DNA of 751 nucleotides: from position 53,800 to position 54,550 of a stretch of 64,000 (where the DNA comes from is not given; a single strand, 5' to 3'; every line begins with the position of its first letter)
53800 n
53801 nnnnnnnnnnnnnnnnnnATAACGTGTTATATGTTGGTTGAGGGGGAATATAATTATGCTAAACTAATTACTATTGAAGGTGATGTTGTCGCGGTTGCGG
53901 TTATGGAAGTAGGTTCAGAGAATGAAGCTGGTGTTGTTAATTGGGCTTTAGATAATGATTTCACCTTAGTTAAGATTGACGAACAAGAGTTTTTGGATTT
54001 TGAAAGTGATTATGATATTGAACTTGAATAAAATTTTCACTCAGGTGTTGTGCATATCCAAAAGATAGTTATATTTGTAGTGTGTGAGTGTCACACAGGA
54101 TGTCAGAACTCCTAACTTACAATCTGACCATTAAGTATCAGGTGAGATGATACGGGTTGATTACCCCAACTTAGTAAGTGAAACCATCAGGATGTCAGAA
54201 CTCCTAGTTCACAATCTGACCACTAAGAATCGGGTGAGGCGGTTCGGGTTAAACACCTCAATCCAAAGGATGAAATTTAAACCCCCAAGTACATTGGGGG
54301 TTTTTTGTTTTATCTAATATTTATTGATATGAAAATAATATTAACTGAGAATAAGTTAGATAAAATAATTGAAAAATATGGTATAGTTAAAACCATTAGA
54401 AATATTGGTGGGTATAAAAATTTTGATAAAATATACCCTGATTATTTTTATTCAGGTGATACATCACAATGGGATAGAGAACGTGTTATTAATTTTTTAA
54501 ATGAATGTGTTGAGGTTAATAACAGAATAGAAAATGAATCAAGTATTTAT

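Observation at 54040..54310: ORF-free transcription unit with a tandemly duplicated structured RNA motif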

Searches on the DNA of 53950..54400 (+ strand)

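Call 5: search_rna_families(source=window, start=53950, end=54400, threshold=evalue, max_evalue=10, show_alignments=5)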
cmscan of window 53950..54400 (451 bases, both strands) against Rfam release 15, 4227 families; matches with E-value up to 10: 20.
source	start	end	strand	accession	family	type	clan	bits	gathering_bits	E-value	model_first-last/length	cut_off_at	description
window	54249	54325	+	RF01770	rimP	Cis-reg; leader;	-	21.5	47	0.37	1-102/102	no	Gammaprotebacteria rimP leader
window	53971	54120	+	RF01295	SCARNA7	Gene; snRNA; snoRNA; scaRNA;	-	21.4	65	0.0032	1-330/330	no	Small Cajal body-specific RNA 7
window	54250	54309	+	RF01859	Phe_leader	Cis-reg; leader;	-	20.6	55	0.49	1-125/125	no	Phenylalanine leader peptide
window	54274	54352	-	RF00401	SNORA20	Gene; snRNA; snoRNA; HACA-box;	CL00030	19.4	60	1.2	1-128/128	no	Small nucleolar RNA SNORA20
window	53951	54029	+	RF01176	snR78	Gene; snRNA; snoRNA; CD-box;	CL00063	19.2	48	2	1-82/82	no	Small nucleolar RNA snR78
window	54233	54302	+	RF02568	UptR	Gene; sRNA;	-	19.1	100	1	1-92/92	no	Escherichia coli small RNA (uptR) gene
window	54258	54330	+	RF00834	mir-268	Gene; miRNA;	-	18.7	47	1.2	1-89/89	no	mir-268 microRNA precursor family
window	54262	54309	+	RF02837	anti-hemB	Gene; sRNA;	-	18.5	49.5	0.062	1-81/81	no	Burkholderia RNA 7 (anti-hemB)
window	54275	54317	+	RF01334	CRISPR-DR21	Gene; CRISPR;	-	18.2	48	1.9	1-37/37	no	CRISPR RNA direct repeat element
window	54273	54345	-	RF02495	ohsC_RNA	Gene; antitoxin;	-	18.1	50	3.5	1-77/77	no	Oppression of Hydrophobic ORF by sRNA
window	54235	54311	+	RF01772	rnk_pseudo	Cis-reg; leader;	-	17.9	55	1.5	1-108/108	no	Pseudomonas rnk leader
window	54273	54360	-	RF01859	Phe_leader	Cis-reg; leader;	-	17.9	55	1.9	1-125/125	no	Phenylalanine leader peptide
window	54275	54314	-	RF01376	CRISPR-DR63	Gene; CRISPR;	CL00015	17.6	37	4.6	1-37/37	no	CRISPR RNA direct repeat element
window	54257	54316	+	RF02362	Yfr10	Gene; sRNA;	-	16.5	43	9.2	1-78/78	no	Cyanobacterial functional RNA 10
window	54244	54315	-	RF01485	rli61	Cis-reg;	-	15.8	50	3.4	1-106/106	no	Listeria sRNA rli61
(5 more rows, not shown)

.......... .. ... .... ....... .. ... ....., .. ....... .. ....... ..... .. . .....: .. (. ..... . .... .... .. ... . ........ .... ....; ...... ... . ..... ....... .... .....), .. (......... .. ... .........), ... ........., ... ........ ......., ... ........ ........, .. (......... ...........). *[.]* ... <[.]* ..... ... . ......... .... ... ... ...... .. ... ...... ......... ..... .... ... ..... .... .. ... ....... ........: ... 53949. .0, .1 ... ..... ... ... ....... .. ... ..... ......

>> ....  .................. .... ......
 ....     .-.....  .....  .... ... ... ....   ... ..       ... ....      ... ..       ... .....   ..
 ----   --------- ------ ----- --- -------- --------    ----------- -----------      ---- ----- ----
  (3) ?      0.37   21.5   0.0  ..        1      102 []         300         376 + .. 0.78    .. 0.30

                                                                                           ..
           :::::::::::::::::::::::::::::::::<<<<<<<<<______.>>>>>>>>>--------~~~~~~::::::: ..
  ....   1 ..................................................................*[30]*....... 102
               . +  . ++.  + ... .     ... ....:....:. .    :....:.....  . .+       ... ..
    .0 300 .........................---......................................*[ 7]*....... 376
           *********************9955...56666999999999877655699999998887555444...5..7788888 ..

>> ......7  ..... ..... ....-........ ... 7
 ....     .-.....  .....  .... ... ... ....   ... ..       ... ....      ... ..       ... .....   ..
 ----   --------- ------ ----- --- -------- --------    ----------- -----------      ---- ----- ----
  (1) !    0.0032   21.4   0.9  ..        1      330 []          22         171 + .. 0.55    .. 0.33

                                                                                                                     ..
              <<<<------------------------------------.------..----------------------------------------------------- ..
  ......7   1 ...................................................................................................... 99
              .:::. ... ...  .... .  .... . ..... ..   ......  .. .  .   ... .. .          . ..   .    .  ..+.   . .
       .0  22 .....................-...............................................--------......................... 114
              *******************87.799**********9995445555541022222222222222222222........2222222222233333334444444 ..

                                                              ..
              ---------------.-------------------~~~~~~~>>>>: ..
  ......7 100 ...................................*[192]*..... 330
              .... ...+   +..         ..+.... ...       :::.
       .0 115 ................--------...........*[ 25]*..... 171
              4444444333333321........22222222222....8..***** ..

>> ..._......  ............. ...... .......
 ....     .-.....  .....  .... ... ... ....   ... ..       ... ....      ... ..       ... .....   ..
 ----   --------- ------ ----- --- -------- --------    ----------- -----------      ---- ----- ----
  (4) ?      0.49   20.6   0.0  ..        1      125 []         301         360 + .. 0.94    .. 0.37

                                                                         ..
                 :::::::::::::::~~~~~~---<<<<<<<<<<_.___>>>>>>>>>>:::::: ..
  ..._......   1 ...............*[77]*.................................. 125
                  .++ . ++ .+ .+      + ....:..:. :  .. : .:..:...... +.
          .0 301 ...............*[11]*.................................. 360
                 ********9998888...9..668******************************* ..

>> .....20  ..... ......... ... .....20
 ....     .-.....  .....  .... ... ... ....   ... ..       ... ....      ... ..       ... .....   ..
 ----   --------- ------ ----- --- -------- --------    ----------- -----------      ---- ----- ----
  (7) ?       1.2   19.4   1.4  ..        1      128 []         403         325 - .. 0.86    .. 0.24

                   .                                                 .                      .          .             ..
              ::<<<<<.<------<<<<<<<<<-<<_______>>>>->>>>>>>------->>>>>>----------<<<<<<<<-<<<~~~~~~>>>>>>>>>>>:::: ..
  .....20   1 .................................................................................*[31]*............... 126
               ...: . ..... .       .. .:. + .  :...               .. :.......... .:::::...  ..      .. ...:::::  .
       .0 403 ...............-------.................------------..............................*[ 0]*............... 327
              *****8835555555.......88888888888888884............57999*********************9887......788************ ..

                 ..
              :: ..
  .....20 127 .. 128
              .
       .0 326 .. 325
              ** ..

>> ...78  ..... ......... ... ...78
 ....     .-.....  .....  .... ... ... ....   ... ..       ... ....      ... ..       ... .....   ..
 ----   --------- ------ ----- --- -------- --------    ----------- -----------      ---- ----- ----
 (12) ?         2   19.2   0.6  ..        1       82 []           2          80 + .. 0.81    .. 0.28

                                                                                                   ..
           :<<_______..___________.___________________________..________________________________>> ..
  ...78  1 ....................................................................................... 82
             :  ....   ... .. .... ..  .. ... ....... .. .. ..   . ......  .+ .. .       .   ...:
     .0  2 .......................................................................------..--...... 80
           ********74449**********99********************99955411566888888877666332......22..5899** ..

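Call 8: search_dna_similar(query=window:54030-54320:+, collection=phages, mode=distant, max_rows=40, max_evalue=0.01)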
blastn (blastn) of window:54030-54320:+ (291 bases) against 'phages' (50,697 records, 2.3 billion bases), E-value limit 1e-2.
No match.

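Call 28: build_rna_model(alignment_id=A1, structure=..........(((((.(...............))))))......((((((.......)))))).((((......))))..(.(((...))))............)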
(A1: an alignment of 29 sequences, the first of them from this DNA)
Model R1 built from alignment A1 (29 sequences, 104 columns); structure: as given.
model positions 100; base pairs 20; branch points 3; effective number of sequences 1.43; information 0.591 bits per position. Calibrated on 0.2 Mb of random sequence (short: E-values are rough).
structure used (alignment columns):
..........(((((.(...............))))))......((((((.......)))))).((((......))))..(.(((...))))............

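Call 30: search_with_rna_model(model_id=R1, sources=[window, L001, L003, L004, L005, L006, L007, L008, L009, L053, L126, L127, L128, L129, L130, L131, L132, L133, L134, L135, L136, L137, L138, L139, L141, L142, L143, L144, L145, L146, L147, L148, L149, L150, L151, L152, L153, L154, L155, L156, L157, L158, L159, L160, L161, L162, L163, L164, L165, L166, L167, L168, L169], max_evalue=1)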
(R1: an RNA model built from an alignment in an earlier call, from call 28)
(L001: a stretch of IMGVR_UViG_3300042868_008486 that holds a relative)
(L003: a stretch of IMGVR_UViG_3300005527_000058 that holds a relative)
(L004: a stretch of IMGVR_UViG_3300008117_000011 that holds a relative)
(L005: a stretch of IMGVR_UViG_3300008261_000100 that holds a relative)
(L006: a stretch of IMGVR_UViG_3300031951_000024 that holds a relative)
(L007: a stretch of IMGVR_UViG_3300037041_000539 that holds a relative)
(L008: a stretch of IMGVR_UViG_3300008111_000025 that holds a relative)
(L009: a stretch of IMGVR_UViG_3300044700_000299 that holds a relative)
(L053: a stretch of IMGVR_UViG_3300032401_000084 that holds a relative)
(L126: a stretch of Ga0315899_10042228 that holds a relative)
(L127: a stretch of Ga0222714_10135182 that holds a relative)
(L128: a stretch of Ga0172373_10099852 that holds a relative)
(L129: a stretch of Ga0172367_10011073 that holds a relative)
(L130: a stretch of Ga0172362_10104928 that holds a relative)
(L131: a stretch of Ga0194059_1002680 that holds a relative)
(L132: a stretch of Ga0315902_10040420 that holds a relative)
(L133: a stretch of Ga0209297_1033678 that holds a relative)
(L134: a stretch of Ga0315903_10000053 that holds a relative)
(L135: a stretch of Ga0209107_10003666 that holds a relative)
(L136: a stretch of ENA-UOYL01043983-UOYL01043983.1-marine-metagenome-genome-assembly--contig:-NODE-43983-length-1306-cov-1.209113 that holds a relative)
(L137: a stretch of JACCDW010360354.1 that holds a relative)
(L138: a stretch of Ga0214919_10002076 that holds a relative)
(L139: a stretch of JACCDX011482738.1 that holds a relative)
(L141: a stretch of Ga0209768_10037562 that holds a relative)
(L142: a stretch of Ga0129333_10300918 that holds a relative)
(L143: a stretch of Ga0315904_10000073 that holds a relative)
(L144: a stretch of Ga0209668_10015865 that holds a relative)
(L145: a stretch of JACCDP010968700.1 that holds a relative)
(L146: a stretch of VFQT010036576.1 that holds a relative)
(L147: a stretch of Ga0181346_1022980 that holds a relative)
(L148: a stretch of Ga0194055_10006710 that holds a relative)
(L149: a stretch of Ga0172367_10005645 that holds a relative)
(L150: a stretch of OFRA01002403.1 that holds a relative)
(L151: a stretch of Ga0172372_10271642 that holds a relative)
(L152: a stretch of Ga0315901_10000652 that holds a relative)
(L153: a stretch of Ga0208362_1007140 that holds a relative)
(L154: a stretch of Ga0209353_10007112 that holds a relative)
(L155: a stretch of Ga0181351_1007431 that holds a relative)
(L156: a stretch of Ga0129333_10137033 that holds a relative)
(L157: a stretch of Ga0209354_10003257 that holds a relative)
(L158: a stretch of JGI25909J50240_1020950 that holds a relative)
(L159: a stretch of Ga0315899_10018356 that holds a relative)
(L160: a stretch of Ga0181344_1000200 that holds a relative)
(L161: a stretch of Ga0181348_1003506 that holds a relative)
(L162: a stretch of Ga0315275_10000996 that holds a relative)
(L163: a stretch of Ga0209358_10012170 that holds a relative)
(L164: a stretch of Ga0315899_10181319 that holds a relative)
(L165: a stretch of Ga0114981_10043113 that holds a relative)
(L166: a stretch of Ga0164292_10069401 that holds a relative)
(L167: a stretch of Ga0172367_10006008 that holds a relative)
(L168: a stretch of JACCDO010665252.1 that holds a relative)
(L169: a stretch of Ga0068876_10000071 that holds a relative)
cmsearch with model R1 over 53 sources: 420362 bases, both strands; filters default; matches with E-value up to 1: 54.
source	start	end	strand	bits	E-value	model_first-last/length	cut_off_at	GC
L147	1500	1599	-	118.1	1.1e-25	1-100/100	no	0.4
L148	1632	1731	-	118.1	1.1e-25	1-100/100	no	0.4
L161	1346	1445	+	118.1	1.1e-25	1-100/100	no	0.4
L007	2285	2384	+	116.8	2.3e-25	1-100/100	no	0.4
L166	2282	2381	-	116.7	2.5e-25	1-100/100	no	0.41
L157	18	117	-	116.2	3.3e-25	1-100/100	no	0.42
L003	3458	3557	+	115.9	3.8e-25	1-100/100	no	0.4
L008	6538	6637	-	115.9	3.8e-25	1-100/100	no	0.4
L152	6979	7078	+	115.9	3.8e-25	1-100/100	no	0.4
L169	5291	5390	+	115.9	3.8e-25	1-100/100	no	0.4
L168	9430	9530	+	115.2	5.7e-25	1-100/100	no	0.34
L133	1915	2014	+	113.2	1.7e-24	1-100/100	no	0.39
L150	831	929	+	113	2e-24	1-100/100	no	0.4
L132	1062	1159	+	112.5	2.6e-24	1-100/100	no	0.4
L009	3773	3870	+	112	3.4e-24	1-100/100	no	0.41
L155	1407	1504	-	112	3.4e-24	1-100/100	no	0.41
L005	5501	5598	-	111.2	5.2e-24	1-100/100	no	0.4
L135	6524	6623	-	111.1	5.5e-24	1-100/100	no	0.37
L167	27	126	+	110.7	7e-24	1-100/100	no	0.38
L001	2186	2285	-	110.7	7e-24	1-100/100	no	0.36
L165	308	405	+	110.7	7e-24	1-100/100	no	0.42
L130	612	711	-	110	1e-23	1-100/100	no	0.38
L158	752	851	-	109.3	1.5e-23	1-100/100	no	0.35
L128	653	749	+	109.3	1.5e-23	1-100/100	no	0.4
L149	13216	13312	+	109.3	1.5e-23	1-100/100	no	0.4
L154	4531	4630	+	108.8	1.9e-23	1-100/100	no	0.36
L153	1249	1348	-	108.8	2e-23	1-100/100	no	0.34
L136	150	249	-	108.6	2.2e-23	1-100/100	no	0.44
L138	6525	6624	-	108.2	2.7e-23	1-100/100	no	0.42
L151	1103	1203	+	108.1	2.9e-23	1-100/100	no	0.4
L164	903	1002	-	108.1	2.9e-23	1-100/100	no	0.42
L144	1723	1822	+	107.9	3.2e-23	1-100/100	no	0.37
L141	1944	2043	-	107.7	3.6e-23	1-100/100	no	0.43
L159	5114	5214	-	107.7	3.6e-23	1-100/100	no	0.4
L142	386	486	+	107.4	4.4e-23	1-100/100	no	0.41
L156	1960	2059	+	106.9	5.6e-23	1-100/100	no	0.37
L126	1752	1852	+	106.9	5.7e-23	1-100/100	no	0.4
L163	2664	2764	+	106.9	5.7e-23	1-100/100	no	0.4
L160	11323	11423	+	105.9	1e-22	1-100/100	no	0.36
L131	6616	6715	-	105.7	1.1e-22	1-100/100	no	0.39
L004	12796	12895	-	104.9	1.8e-22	1-100/100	no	0.36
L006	8108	8207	+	104.9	1.8e-22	1-100/100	no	0.36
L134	2814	2913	-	104.9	1.8e-22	1-100/100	no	0.36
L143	343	442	+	104.9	1.8e-22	1-100/100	no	0.36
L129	1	97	-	103.9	3e-22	1-100/100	no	0.38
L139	7764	7863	+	98.7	5.4e-21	1-100/100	no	0.37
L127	177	276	+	97.5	1e-20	1-100/100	no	0.39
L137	562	661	+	97.5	1e-20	1-100/100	no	0.39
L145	3114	3213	+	96.4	1.9e-20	1-100/100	no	0.4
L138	5462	5561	-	95.4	3.5e-20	1-100/100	no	0.36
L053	3240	3341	+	87.7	2.4e-18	1-100/100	no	0.41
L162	894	995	+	87.7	2.4e-18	1-100/100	no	0.41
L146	121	222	+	80.7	1.2e-16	1-100/100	no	0.34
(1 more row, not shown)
